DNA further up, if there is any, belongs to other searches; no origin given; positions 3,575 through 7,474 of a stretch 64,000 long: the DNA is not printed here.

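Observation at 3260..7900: Four-exon Patched/NPC1-like sterol-sensing-domain transporter (1481 aa) with three short introns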

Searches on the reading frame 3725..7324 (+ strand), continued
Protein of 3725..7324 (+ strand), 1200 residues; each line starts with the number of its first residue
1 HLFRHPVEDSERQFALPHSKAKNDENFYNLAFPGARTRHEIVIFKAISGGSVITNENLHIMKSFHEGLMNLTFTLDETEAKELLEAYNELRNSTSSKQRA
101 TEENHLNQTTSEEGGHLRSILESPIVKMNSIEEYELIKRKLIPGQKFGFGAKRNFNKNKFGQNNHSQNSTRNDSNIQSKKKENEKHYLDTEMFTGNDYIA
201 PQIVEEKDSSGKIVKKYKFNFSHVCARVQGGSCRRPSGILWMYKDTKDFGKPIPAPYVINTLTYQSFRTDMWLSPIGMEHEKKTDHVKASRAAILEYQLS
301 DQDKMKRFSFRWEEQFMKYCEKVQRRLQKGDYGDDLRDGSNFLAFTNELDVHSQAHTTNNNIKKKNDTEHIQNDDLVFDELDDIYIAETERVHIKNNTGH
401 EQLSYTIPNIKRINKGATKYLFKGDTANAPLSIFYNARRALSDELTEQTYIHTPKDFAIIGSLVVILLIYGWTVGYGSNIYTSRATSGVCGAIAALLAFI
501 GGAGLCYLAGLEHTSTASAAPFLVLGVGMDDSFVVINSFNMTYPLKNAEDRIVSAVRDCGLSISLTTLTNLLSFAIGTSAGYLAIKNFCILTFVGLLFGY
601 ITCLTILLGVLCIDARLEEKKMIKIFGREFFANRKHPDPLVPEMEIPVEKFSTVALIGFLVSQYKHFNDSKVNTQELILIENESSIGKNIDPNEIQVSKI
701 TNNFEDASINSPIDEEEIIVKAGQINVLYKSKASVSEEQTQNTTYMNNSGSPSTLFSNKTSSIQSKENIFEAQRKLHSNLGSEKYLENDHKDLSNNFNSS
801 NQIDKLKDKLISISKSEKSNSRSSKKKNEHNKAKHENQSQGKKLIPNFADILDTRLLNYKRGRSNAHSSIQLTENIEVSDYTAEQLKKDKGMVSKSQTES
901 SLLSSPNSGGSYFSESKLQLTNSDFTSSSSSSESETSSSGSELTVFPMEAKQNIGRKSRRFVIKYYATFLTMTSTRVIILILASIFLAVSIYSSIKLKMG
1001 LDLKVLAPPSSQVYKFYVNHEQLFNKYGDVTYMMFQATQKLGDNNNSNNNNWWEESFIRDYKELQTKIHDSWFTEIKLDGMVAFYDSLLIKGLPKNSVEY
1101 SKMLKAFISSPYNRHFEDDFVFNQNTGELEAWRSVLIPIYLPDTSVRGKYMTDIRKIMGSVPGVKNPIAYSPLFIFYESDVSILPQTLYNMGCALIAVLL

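Call 97: predict_structure(alignment_id=A3)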
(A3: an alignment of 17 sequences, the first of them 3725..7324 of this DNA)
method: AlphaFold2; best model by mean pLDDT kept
length: 1200 residues; sequences in the alignment: 17
mean_pLDDT: 57.1   pTM: 0.53
mean pLDDT of the five models: 57.1, 56.1, 54.7, 54.1, 48.9
residues with pLDDT >= 90: 62; 70-90: 460; 50-70: 158; < 50: 520
segments of 3 or more residues with pLDDT < 50: 1-4, 96-183, 333-426, 625-949, 1040-1046
pLDDT, mean of each block of 10 residues (from residue 1): 50 71 83 73 84 88 86 85 81 50 32 37 36 40 28 31 29 35 54 59 77 82 76 75 85 85 74 88 87 89 80 88 78 43 44 30 26 24 24 26 26 25 42 81 60 64 79 69 75 84 82 70 81 79 70 77 78 84 81 87 81 77 50 37 36 37 33 29 29 29 31 27 24 25 23 22 23 24 26 27 31 28 27 27 31 33 26 26 27 24 26 26 25 25 36 56 67 80 82 62 59 82 87 80 52 88 93 89 83 72 86 80 79 90 81 90 86 75 72 73
secondary structure, 60 per line:
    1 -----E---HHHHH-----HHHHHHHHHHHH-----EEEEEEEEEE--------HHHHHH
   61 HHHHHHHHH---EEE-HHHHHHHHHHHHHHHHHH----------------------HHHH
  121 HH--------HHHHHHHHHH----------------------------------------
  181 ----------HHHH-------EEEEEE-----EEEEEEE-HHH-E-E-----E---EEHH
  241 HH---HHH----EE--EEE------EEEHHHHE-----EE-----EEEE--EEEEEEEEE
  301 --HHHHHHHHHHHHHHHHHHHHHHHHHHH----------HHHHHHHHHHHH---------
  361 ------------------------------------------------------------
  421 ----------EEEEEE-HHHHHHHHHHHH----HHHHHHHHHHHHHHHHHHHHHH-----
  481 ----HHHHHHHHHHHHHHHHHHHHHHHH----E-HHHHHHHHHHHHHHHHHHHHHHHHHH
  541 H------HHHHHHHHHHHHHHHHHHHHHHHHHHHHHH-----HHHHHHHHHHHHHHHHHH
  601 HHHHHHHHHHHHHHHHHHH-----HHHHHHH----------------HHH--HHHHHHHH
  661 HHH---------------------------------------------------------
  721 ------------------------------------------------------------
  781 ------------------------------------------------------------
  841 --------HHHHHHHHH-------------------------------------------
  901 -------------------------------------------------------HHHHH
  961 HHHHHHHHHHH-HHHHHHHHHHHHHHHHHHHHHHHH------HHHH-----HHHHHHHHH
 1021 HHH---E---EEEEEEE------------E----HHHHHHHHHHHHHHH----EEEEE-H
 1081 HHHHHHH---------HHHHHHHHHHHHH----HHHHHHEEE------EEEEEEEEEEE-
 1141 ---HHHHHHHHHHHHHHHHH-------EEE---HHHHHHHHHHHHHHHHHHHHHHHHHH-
elements in order (helices of 4 or more, strands of 3 or more residues): H10-14 H20-31 E37-46 H55-69 E73-75 H77-94 H117-122 H131-140 H191-194 E202-207 E213-219 H239-242 E257-259 E266-268 H269-272 E286-289 E292-300 H303-329 H340-351 E431-436 H438-449 H454-475 H485-508 H515-541 H548-577 H583-619 H625-631 H653-663 H849-857 H956-971 H973-996 H1003-1006 H1012-1023 E1031-1037 H1055-1069 E1074-1078 H1080-1087 H1097-1109 H1114-1119 E1120-1122 E1129-1139 H1144-1160 E1168-1170 H1174-1199

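Call 99: fold_search(model_id=the predicted structure, library=pdb)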
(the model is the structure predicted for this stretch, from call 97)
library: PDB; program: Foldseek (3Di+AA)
matches with E <= 10: 360; with E <= 0.001: 39
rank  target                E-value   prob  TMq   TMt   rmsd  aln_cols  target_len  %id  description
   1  8v1g                  7.9e-25  1.00  0.49  0.59  10.6      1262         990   14  plasmodium falciparum Niemann-Pick type C1-related protein bound with MMV009108 (released 2024-11-20)
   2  8v0g                  1.3e-23  1.00  0.48  0.58  10.5      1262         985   14  plasmodium falciparum Niemann-Pick type C1-related protein form I (released 2024-11-13)
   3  8v12                  1.2e-21  1.00  0.47  0.57  13.0      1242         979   15  plasmodium falciparum Niemann-Pick type C1-related protein form II (released 2024-11-13)
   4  7k65_A                8.1e-11  1.00  0.37  0.43  16.0      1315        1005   10  Hedgehog receptor Patched (PTCH1) in complex with conformation selective nanobody TI23 (released 2021-03-17)
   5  6rmg_A                1.6e-10  1.00  0.36  0.42  16.2      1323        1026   10  Structure of PTCH1 bound to a modified Hedgehog ligand ShhN-C24II (released 2019-10-09)
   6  8qee_A                2.4e-10  1.00  0.38  0.54   9.7      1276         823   11  S. cerevisia Niemann-Pick type C protein NCR1 in Peptidisc at pH 7.5 (released 2023-10-18)
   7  7dfw_A                2.4e-10  1.00  0.38  0.46  14.3      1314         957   11  Cryo_EM structure of delta N-NPC1L1-CLR (released 2021-08-11)
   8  7df8_A                5.0e-10  1.00  0.38  0.48  13.8      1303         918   11  full length hNPC1L1-Apo (released 2021-08-04)
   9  6rvd_A                6.3e-10  1.00  0.25  0.30  14.9       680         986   12  Revised cryo-EM structure of the human 2:1 Ptch1-Shh complex (released 2019-10-02)
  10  7n4u_A                1.2e-09  1.00  0.37  0.45  16.9      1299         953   11  Structure of human NPC1L1 (released 2021-09-01)
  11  7rhq_A                1.4e-09  1.00  0.25  0.31  15.5       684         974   12  Cryo-EM structure of Xenopus Patched-1 in complex with GAS1 and Sonic Hedgehog (released 2022-03-02)
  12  7n4x_A                1.5e-09  1.00  0.40  0.49  12.9      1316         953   10  Structure of human NPC1L1 mutant-W347R (released 2021-09-01)
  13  6rvd_B                1.8e-09  1.00  0.24  0.29  15.9       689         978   13  Revised cryo-EM structure of the human 2:1 Ptch1-Shh complex (released 2019-10-02)
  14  6v3f_A                2.4e-09  1.00  0.39  0.38  13.6      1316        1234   10  Structure of NPC1-like intracellular cholesterol transporter 1 (NPC1L1) (released 2020-07-01)
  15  6mg8                  2.9e-09  1.00  0.25  0.31  15.5       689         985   11  Structural basis for cholesterol transport-like activity of the Hedgehog receptor Patched (released 2018-11-28)
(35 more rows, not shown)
